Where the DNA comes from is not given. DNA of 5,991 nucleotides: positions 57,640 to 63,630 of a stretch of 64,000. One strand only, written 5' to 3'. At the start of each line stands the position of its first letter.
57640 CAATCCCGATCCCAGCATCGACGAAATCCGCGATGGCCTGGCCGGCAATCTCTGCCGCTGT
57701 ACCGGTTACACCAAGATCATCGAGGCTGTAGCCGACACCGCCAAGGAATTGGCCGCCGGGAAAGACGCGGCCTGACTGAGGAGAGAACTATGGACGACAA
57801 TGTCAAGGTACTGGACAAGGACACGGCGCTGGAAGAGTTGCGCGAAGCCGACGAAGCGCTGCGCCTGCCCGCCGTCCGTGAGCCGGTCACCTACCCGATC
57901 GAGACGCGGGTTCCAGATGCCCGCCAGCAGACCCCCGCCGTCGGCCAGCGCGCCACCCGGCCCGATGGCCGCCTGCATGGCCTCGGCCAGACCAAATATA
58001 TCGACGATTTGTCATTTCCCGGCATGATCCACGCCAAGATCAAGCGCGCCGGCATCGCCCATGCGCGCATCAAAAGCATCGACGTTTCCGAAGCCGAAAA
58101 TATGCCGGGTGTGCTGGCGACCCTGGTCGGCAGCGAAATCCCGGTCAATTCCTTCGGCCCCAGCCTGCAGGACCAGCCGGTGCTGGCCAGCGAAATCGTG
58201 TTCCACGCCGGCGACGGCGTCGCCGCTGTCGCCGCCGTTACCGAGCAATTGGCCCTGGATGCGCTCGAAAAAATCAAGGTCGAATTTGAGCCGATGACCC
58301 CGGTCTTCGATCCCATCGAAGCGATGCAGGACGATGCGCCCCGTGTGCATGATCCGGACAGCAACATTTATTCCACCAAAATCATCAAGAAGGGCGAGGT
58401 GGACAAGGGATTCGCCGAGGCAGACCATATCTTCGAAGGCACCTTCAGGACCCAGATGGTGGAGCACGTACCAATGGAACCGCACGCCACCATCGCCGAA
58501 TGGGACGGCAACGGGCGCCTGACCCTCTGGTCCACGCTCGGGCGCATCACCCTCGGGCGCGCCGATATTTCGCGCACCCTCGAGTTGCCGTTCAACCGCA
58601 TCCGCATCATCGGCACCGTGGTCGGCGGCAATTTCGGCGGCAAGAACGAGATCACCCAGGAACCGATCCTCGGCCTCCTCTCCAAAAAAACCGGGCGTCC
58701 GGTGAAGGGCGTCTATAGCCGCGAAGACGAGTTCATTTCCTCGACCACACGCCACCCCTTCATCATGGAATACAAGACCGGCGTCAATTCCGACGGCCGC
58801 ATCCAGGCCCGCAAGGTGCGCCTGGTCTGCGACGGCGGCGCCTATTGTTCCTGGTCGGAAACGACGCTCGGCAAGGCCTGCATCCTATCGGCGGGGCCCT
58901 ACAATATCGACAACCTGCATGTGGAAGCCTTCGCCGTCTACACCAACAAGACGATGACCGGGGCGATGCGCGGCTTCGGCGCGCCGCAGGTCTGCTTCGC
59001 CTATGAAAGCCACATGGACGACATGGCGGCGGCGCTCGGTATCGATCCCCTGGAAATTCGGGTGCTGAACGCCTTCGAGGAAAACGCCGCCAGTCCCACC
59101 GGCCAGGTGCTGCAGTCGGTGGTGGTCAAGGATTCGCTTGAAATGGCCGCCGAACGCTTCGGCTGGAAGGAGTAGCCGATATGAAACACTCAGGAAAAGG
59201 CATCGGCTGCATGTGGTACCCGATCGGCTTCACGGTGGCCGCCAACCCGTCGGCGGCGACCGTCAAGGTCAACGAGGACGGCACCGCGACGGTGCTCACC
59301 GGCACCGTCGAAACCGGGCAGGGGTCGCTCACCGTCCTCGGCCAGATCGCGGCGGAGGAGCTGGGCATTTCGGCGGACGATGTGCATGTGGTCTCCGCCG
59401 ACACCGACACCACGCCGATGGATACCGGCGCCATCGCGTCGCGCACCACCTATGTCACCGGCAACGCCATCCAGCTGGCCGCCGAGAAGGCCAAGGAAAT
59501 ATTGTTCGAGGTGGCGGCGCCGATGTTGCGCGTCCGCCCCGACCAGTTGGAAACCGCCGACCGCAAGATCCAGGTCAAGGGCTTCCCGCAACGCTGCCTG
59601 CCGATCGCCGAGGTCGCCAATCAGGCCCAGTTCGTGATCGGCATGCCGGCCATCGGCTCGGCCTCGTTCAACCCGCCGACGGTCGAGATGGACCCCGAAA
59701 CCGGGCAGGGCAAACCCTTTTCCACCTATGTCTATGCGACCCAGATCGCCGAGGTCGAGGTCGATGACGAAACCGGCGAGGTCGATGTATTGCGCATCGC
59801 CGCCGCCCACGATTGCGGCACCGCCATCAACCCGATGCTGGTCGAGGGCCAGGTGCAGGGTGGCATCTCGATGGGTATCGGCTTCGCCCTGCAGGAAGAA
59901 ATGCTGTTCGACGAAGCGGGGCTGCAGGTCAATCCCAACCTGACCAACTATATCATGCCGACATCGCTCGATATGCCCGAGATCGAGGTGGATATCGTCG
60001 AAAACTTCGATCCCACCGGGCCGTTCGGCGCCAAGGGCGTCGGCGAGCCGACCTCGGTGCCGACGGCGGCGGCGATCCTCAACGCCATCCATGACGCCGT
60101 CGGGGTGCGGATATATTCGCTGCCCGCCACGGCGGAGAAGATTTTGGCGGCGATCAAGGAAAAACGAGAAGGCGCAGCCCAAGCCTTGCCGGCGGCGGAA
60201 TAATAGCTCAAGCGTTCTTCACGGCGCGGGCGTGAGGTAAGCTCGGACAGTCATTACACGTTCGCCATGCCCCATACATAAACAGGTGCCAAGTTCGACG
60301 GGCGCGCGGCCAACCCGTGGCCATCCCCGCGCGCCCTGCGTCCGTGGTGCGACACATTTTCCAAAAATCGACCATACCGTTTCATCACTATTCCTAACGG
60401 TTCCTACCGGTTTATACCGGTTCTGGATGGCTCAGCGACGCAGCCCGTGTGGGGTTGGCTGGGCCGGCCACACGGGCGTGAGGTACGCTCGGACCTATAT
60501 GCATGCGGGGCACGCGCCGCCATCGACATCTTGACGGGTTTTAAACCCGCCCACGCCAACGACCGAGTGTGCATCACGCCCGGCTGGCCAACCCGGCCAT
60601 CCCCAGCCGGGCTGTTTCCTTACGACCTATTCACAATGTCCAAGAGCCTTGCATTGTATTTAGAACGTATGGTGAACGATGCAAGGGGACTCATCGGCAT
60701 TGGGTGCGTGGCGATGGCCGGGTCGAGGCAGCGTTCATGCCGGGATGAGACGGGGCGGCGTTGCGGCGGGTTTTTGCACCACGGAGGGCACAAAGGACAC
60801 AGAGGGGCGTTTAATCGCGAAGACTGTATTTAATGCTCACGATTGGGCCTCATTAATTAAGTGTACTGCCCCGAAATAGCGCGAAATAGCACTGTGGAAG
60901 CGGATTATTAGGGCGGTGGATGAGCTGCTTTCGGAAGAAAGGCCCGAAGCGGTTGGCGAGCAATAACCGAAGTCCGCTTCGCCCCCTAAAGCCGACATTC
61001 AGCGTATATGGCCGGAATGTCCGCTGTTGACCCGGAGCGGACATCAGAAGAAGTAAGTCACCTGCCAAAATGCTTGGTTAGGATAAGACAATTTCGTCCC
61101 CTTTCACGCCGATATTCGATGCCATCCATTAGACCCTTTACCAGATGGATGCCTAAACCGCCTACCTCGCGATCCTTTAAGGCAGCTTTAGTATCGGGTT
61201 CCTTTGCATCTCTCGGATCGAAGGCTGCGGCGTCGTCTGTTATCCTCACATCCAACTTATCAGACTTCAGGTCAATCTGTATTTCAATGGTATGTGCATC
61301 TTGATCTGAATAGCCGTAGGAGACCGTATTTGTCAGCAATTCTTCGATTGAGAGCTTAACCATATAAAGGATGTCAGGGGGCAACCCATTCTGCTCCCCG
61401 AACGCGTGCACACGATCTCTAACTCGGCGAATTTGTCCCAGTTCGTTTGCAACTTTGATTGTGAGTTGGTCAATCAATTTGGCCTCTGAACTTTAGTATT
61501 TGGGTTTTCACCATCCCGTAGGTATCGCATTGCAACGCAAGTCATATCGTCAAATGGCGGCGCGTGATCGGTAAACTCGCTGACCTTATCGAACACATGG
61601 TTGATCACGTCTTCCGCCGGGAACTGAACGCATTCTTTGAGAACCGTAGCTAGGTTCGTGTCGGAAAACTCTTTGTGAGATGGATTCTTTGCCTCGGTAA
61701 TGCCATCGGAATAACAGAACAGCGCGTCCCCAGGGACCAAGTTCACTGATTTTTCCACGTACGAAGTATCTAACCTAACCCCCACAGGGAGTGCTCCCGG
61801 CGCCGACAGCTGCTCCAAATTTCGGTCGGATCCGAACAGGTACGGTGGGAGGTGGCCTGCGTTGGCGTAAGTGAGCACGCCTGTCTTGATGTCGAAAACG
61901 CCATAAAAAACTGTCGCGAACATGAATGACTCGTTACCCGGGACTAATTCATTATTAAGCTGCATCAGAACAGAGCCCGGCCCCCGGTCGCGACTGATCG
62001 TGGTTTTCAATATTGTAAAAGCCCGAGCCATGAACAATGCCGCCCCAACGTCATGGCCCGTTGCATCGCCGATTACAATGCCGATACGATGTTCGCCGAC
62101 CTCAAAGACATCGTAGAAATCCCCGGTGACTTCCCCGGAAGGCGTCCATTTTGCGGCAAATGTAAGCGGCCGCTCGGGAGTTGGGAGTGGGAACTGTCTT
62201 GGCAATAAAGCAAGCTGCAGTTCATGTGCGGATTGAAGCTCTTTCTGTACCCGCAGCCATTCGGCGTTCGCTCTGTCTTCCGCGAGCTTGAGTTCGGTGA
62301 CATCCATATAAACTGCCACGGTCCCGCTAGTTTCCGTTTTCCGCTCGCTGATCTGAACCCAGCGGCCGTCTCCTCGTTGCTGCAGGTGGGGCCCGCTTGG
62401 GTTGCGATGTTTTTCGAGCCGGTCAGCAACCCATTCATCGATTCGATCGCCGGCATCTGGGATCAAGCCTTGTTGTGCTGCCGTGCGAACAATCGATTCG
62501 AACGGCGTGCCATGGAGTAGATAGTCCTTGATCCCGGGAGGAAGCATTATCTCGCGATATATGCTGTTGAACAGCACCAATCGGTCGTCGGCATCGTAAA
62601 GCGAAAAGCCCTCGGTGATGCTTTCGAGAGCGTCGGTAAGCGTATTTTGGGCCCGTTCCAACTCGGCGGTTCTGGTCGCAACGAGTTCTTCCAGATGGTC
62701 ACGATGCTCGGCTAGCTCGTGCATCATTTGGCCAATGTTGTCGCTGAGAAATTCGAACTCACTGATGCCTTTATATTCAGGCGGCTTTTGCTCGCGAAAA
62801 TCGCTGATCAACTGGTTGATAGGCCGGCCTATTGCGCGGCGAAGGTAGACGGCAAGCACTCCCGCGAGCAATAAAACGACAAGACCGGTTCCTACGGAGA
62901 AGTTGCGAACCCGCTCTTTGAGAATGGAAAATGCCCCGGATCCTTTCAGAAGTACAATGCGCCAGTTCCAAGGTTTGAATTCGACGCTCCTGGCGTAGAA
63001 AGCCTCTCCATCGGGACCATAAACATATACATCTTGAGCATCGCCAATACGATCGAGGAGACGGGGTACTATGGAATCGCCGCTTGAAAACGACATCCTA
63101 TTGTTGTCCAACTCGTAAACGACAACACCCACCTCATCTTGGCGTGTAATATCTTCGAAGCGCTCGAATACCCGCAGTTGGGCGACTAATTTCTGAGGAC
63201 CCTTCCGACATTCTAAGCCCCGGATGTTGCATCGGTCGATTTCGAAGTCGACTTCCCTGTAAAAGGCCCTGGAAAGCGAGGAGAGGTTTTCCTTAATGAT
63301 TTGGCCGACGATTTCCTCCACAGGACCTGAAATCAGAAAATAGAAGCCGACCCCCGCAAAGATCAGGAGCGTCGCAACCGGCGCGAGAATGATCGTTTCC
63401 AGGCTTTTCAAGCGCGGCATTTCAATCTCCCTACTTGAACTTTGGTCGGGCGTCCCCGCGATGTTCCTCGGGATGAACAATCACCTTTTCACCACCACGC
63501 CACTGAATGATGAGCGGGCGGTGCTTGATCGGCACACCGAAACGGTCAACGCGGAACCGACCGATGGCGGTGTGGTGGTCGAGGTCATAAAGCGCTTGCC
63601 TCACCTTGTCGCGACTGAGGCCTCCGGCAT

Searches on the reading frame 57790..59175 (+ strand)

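Call 46: search_protein_families(library=pfam, proteins=[window:57790-59175:+], max_evalue=0.001)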
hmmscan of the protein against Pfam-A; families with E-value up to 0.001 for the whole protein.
window:57790-59175:+ (461 aa): 2 families
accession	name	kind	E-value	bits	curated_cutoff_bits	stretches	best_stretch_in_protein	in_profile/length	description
PF02738.23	MoCoBD_1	-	5e-82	275.1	27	1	187-427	2-243/244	Molybdopterin cofactor-binding domain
PF01315.27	Ald_Xan_dh_C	-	2.7e-24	86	31.3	1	66-168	2-108/110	Aldehyde oxidase and xanthine dehydrogenase, a/b hammerhead domain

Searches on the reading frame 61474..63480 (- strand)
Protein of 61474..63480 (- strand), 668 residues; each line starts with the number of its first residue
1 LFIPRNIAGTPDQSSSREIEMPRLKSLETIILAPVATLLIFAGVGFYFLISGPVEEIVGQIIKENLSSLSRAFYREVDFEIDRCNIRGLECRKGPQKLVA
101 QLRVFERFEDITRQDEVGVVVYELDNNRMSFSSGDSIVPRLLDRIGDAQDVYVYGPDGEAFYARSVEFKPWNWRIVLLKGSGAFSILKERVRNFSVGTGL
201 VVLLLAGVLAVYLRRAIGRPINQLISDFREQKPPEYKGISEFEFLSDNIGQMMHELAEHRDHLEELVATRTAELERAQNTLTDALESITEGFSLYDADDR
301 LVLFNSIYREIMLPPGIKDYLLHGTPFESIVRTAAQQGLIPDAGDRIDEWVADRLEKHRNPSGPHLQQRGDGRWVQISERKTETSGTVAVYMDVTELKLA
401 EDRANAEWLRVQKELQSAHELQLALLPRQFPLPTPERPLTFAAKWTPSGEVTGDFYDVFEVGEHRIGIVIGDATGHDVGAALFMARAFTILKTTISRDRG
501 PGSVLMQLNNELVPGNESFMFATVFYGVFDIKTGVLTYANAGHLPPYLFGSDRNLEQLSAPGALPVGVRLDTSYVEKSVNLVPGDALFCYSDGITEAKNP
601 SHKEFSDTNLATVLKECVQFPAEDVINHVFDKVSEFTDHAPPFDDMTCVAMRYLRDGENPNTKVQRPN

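Call 8: search_protein_families(library=pfam, proteins=[window:61474-63480:-], max_evalue=0.001)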
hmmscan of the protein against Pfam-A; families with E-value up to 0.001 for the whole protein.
window:61474-63480:- (668 aa): 2 families
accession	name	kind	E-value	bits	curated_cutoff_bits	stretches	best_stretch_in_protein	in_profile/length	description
PF07228.17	SpoIIE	-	2.5e-47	161.8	25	1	463-653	2-191/192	Stage II sporulation protein E (SpoIIE)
PF12860.13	PAS_7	-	8.3e-20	71.5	27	1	285-401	1-114/115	PAS fold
